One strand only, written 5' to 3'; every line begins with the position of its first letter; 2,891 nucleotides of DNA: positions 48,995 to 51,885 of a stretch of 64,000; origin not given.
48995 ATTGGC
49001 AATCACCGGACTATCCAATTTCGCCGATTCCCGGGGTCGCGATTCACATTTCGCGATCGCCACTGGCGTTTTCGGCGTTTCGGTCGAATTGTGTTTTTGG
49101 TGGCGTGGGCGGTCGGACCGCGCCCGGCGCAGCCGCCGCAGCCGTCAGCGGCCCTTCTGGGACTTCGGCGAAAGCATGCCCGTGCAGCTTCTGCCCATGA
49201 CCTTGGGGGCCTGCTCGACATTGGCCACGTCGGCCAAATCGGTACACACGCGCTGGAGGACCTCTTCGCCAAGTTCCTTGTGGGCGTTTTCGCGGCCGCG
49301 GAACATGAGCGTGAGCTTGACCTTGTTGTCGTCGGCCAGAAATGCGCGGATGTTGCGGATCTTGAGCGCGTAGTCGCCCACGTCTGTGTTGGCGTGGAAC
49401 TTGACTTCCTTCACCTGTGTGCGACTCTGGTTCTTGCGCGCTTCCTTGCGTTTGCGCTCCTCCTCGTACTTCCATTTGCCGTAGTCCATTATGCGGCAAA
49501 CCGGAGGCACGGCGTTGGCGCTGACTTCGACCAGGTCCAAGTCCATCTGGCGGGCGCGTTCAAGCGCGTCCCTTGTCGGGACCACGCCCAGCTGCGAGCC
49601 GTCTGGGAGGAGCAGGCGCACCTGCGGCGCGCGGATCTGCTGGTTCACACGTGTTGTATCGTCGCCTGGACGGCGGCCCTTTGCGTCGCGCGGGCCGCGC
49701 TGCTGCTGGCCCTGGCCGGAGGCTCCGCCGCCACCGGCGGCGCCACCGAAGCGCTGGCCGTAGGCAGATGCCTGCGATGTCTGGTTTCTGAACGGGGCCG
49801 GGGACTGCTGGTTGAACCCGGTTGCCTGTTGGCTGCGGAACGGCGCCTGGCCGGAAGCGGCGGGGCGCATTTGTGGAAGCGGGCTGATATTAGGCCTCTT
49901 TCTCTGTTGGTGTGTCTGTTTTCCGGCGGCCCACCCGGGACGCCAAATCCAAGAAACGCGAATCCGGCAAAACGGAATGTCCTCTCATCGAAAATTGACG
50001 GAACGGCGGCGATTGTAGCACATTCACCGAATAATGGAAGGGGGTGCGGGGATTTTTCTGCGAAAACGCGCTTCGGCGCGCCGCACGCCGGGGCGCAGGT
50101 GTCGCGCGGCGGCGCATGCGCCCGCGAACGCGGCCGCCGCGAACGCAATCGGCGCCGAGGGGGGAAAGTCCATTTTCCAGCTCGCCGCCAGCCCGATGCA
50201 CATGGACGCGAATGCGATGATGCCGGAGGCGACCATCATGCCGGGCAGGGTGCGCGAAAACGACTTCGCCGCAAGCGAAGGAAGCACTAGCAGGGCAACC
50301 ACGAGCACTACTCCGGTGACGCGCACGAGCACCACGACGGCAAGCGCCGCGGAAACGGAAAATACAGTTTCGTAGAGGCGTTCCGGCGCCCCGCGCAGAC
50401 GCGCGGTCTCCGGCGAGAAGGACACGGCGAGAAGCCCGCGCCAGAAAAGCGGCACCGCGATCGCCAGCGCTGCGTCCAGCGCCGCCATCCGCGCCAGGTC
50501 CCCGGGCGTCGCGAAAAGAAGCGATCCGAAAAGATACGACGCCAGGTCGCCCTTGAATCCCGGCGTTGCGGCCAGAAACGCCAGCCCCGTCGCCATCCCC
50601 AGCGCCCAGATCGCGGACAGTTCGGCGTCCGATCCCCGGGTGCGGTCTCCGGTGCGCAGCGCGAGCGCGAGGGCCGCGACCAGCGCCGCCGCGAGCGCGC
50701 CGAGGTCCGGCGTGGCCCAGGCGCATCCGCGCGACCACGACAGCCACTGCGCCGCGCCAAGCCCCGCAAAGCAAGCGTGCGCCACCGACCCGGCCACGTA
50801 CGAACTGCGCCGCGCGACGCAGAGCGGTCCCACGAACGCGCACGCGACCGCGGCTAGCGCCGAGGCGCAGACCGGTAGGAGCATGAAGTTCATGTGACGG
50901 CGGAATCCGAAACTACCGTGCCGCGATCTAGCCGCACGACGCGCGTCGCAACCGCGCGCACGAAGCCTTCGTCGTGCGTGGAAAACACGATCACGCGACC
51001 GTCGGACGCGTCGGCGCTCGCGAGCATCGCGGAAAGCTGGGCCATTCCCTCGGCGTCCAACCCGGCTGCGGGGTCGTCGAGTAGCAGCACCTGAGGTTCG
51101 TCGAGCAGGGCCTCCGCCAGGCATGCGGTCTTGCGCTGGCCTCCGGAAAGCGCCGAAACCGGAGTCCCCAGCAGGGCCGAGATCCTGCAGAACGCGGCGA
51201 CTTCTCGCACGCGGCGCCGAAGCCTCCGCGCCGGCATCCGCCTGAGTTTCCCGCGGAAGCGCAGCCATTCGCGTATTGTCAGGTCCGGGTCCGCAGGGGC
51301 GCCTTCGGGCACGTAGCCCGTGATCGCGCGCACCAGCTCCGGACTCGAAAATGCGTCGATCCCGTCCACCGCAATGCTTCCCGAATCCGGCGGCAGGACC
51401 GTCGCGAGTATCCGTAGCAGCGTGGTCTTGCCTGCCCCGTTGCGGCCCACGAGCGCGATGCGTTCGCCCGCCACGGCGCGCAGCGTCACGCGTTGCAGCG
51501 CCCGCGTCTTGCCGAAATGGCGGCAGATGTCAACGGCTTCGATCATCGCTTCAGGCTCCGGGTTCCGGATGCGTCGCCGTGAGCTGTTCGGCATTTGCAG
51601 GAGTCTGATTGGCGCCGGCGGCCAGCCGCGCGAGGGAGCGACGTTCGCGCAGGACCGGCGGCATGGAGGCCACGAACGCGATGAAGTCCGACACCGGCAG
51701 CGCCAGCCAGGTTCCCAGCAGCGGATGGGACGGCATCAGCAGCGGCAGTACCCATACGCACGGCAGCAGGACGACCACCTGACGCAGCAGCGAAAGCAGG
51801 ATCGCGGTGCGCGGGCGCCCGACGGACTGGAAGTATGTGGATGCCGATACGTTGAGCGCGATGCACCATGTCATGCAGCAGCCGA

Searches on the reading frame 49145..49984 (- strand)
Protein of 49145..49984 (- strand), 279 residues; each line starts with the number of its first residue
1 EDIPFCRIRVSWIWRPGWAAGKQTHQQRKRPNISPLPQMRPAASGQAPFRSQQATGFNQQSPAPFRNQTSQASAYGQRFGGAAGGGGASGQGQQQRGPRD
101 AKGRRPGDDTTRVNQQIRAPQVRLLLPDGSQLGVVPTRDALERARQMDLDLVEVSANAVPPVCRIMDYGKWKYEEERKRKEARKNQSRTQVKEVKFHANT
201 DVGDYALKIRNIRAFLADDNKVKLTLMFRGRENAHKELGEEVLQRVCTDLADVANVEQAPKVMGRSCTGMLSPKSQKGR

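Call 33: search_protein_families(library=pfam, proteins=[window:49145-49984:-], max_evalue=0.001)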
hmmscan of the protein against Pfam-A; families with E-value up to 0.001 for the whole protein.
window:49145-49984:- (279 aa): 2 families
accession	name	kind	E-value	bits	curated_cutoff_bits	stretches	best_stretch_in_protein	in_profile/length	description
PF05198.21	IF3_N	-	1.5e-31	108.8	26.9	1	113-182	1-70/70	Translation initiation factor IF-3, N-terminal domain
PF00707.27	IF3_C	-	4e-31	107.3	34.8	1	189-274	1-86/86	Translation initiation factor IF-3, C-terminal domain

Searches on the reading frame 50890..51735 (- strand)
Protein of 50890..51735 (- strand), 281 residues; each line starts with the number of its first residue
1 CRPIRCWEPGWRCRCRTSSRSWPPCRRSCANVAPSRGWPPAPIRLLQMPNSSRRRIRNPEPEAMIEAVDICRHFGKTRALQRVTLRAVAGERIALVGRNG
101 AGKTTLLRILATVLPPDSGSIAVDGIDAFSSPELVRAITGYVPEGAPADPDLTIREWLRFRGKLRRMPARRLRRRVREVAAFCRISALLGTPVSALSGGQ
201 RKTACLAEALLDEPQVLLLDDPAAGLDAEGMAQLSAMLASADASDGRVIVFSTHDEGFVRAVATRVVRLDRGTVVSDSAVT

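Call 33: search_protein_families(library=pfam, proteins=[window:50890-51735:-], max_evalue=0.001)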
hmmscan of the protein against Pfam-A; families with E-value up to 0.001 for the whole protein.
window:50890-51735:- (281 aa): 5 families
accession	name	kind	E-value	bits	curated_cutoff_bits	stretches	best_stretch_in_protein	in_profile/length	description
PF00005.33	ABC_tran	-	1.2e-27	97.6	25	1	80-223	1-136/137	ABC transporter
PF13304.12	AAA_21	-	1.5e-10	42.1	27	1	94-113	3-22/304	AAA domain, putative AbiEii toxin, Type IV TA system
PF02463.25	SMC_N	-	3.1e-05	24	40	0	195-263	136-207/220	RecF/RecN/SMC N terminal domain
PF13191.12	AAA_16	-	0.0005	21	32.6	0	86-243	18-161/167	AAA ATPase domain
PF13401.12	AAA_22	-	0.00069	20.4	27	0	93-161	8-65/130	AAA domain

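Call 56: search_protein_families(library=ncbifam, proteins=[window:50890-51735:-], max_evalue=0.001)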
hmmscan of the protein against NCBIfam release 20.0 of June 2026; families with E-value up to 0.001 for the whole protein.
window:50890-51735:- (281 aa): 185 families (the best 25 are shown)
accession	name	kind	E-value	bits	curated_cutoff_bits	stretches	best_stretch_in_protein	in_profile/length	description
TIGR03522.1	GldA_ABC_ATP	equivalog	2.1e-45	155.4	402.6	1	65-280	3-216/301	gliding motility-associated ABC transporter ATP-binding subunit GldA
TIGR01188.1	drrA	subfamily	4.8e-41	141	312.45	1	73-277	2-205/302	daunorubicin resistance ABC transporter, ATP-binding protein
TIGR03864.1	PQQ_ABC_ATP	hypoth_equivalog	1.2e-36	126.3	302.25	1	66-278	3-214/236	ABC transporter, ATP-binding subunit, PQQ-dependent alcohol dehydrogenase system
TIGR00968.1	3a0106s01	subfamily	4.1e-35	121.4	342.75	1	66-275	2-210/237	sulfate ABC transporter ATP-binding protein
TIGR03410.1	urea_trans_UrtE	equivalog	1.5e-33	116.2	285.8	1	68-278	4-214/230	urea ABC transporter ATP-binding subunit UrtE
TIGR03375.1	type_I_sec_LssB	subfamily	7.4e-32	110.4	693.1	1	58-278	459-683/696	type I secretion system permease/ATPase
NF040873.1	AztA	equivalog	4.4e-31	107.9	220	1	74-265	2-188/191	zinc ABC transporter ATP-binding protein AztA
NF010060.0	PRK13537.1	equivalog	1.1e-30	106.6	521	1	58-273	9-223/314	nodulation factor ABC transporter ATP-binding protein NodI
NF010059.0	PRK13536.1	equivalog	1.9e-30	105.8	549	1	56-275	35-253/342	nodulation factor ABC transporter ATP-binding protein NodI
NF006987.0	PRK09452.1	equivalog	3.9e-30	104.8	482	1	58-276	11-228/378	spermidine/putrescine ABC transporter ATP-binding protein PotA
TIGR02868.1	CydC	equivalog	4.6e-30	104.7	329.05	1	61-255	333-529/530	thiol reductant ABC exporter subunit CydC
NF050005.1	ABC_ATPase_Uup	equivalog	6e-30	104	900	2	156-276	119-233/636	ATP-binding cassette ATPase Uup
TIGR01166.1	cbiO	subfamily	1.5e-29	102.8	211.8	1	76-255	4-186/190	cobalt ABC transporter, ATP-binding protein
TIGR01189.1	ccmA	equivalog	2.6e-29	102.3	131.6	1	70-256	6-187/198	heme ABC exporter ATP-binding protein CcmA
TIGR01288.1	nodI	equivalog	4.7e-29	101.4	424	1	64-274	4-213/303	nodulation factor ABC transporter ATP-binding protein NodI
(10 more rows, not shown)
